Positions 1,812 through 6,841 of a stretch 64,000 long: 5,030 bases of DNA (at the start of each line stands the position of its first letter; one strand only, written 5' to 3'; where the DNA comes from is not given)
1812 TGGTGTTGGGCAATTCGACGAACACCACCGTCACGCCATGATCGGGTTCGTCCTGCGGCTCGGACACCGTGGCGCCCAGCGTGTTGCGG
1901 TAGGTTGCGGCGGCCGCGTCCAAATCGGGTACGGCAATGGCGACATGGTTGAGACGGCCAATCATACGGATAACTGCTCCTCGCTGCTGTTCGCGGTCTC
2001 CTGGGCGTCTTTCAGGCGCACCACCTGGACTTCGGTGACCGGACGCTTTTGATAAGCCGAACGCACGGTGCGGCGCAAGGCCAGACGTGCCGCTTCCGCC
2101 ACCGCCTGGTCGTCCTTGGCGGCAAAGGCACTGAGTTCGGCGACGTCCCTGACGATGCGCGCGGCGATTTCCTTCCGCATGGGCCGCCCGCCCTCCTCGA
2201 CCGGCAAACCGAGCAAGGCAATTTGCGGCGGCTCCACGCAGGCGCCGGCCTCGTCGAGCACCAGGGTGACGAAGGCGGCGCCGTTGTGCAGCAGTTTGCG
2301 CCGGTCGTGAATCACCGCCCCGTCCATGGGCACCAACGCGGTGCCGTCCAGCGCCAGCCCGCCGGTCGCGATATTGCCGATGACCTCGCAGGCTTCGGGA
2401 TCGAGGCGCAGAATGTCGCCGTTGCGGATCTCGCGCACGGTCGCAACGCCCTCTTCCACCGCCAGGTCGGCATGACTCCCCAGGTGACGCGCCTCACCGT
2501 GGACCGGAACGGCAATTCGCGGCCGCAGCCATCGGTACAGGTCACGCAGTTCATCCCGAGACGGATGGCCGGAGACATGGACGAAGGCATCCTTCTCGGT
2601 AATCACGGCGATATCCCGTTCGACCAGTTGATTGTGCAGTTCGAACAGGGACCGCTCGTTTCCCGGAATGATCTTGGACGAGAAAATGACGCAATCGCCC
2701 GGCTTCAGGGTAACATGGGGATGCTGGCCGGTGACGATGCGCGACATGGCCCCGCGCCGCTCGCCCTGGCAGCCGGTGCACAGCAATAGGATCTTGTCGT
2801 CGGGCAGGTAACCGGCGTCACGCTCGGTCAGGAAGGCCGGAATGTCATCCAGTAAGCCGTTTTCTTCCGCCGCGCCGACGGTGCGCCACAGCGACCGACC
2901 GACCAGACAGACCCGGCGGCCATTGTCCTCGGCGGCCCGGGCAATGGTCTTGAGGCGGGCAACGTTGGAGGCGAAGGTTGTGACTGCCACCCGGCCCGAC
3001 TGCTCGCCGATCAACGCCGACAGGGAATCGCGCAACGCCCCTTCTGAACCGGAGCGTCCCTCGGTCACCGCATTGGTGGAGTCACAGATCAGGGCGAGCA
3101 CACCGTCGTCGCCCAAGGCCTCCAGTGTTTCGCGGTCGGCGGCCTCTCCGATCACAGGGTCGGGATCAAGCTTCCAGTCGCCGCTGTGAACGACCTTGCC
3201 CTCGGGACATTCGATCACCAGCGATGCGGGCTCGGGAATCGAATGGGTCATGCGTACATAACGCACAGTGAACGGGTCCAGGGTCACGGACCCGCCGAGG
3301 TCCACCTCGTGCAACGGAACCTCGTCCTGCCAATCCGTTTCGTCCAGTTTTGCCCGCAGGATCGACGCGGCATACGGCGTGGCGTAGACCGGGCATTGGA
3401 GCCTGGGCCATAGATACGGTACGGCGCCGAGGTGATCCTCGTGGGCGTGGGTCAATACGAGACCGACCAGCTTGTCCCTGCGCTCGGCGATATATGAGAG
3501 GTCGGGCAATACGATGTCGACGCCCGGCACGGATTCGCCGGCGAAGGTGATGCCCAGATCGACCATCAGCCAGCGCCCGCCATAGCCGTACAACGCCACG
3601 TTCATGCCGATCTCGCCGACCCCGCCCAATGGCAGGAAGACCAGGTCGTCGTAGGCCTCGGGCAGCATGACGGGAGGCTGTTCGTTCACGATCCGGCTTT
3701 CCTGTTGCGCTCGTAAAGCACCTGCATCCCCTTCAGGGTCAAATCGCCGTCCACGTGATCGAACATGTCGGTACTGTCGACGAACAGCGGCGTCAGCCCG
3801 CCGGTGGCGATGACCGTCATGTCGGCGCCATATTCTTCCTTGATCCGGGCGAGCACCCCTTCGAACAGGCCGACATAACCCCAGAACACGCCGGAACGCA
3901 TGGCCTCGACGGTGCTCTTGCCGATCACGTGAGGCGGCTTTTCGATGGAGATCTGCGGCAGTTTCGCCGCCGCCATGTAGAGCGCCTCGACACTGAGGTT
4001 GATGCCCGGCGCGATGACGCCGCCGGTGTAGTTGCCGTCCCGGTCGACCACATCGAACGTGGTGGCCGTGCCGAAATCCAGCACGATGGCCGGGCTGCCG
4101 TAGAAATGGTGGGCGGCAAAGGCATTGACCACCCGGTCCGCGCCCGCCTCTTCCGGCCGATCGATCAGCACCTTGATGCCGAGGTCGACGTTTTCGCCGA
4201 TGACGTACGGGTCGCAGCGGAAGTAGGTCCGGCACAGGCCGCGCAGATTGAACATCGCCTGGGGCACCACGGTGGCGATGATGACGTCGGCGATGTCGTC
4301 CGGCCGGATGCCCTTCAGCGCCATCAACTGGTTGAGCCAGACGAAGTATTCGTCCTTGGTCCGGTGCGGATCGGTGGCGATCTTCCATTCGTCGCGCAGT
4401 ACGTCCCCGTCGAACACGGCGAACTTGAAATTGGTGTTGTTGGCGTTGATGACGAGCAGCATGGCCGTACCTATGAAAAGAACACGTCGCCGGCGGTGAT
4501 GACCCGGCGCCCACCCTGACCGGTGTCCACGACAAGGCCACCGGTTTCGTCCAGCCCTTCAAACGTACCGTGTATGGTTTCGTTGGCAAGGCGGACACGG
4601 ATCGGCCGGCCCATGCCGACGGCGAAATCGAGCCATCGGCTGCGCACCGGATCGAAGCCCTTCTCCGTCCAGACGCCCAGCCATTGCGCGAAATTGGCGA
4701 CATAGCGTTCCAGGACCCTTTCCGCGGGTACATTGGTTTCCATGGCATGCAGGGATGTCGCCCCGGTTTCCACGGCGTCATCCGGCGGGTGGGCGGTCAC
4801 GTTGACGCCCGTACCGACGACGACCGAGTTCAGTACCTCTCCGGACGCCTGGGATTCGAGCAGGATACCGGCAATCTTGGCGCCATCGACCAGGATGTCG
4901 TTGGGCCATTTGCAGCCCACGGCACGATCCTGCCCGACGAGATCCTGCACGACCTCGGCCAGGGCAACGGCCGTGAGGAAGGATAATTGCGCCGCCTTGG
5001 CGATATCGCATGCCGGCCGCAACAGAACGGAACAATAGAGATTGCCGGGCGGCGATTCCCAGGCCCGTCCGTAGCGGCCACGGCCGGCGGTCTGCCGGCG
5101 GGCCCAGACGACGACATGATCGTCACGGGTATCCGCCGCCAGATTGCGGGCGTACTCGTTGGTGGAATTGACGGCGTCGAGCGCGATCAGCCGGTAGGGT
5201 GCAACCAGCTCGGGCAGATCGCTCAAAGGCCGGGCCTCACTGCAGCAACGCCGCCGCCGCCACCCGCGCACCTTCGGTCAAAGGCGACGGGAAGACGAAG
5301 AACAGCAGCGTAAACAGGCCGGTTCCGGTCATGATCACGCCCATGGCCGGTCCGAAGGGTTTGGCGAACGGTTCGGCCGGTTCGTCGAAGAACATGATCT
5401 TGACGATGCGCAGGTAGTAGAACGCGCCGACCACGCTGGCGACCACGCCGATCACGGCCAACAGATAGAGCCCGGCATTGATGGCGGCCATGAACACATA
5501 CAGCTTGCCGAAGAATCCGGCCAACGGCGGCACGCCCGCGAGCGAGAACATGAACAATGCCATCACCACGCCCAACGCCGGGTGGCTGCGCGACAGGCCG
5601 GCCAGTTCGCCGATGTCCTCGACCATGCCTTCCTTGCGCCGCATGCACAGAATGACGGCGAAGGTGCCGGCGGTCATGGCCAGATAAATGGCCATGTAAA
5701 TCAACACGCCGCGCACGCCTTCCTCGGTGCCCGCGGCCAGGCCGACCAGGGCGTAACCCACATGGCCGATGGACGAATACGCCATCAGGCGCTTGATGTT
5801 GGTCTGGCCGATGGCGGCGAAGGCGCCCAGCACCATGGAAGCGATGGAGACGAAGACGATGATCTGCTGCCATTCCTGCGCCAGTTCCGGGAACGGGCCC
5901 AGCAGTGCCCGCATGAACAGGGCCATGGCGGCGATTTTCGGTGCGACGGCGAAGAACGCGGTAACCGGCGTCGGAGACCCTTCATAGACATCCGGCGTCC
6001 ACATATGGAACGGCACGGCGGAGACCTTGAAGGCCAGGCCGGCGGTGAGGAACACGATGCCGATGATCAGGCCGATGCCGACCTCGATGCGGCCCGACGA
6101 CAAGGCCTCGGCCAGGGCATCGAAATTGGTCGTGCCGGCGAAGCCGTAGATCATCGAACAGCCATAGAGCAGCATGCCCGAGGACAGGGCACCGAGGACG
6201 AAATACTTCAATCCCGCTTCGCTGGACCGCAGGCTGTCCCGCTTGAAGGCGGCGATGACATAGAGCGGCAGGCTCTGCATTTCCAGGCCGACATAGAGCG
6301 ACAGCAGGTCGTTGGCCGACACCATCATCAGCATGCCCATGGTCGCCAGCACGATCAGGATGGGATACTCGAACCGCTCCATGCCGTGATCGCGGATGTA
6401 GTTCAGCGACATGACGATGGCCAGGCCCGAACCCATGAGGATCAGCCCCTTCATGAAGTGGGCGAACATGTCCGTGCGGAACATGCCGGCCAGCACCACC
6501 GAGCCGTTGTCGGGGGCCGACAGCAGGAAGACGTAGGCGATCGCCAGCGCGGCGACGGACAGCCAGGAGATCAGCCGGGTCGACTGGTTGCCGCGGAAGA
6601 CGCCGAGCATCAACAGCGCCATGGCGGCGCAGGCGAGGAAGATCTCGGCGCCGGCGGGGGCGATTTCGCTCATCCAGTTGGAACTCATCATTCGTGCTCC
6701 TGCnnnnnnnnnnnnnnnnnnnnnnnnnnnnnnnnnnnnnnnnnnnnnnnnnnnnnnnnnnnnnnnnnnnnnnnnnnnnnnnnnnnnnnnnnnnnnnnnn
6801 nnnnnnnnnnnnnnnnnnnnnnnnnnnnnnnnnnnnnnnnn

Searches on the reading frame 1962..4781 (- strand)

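Call 44: search_protein_families(library=pfam, proteins=[window:1962-4781:-], max_evalue=0.00001)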
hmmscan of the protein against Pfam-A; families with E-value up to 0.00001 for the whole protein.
window:1962-4781:- (939 aa): 5 families
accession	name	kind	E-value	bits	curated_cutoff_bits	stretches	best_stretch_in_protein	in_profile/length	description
PF22505.1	RNase_J_b_CASP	-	6.8e-36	123.3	27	1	596-719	2-126/126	Ribonuclease J, beta-CASP domain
PF00753.33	Lactamase_B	-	6.2e-14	52.8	22.7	1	394-535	7-149/196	Metallo-beta-lactamase superfamily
PF12706.13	Lactamase_B_2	-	8.4e-13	48.8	27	1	433-542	24-149/200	Beta-lactamase superfamily domain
PF07521.17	RMMBL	-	7.1e-12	45.6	21.6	1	725-779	3-58/63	Zn-dependent metallo-hydrolase RNA specificity domain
PF17770.6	RNase_J_C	-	4.5e-09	37.6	23.8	1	823-922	1-101/102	Ribonuclease J C-terminal domain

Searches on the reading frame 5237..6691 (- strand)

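Call 44: search_protein_families(library=pfam, proteins=[window:5237-6691:-], max_evalue=0.00001)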
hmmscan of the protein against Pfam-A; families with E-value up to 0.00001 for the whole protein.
window:5237-6691:- (484 aa): 1 family
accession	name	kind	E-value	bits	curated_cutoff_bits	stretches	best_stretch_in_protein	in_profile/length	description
PF00361.26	Proton_antipo_M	-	1.4e-91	307.2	21.5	1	126-421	1-293/294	NADH:quinone oxidoreductase/Mrp antiporter, TM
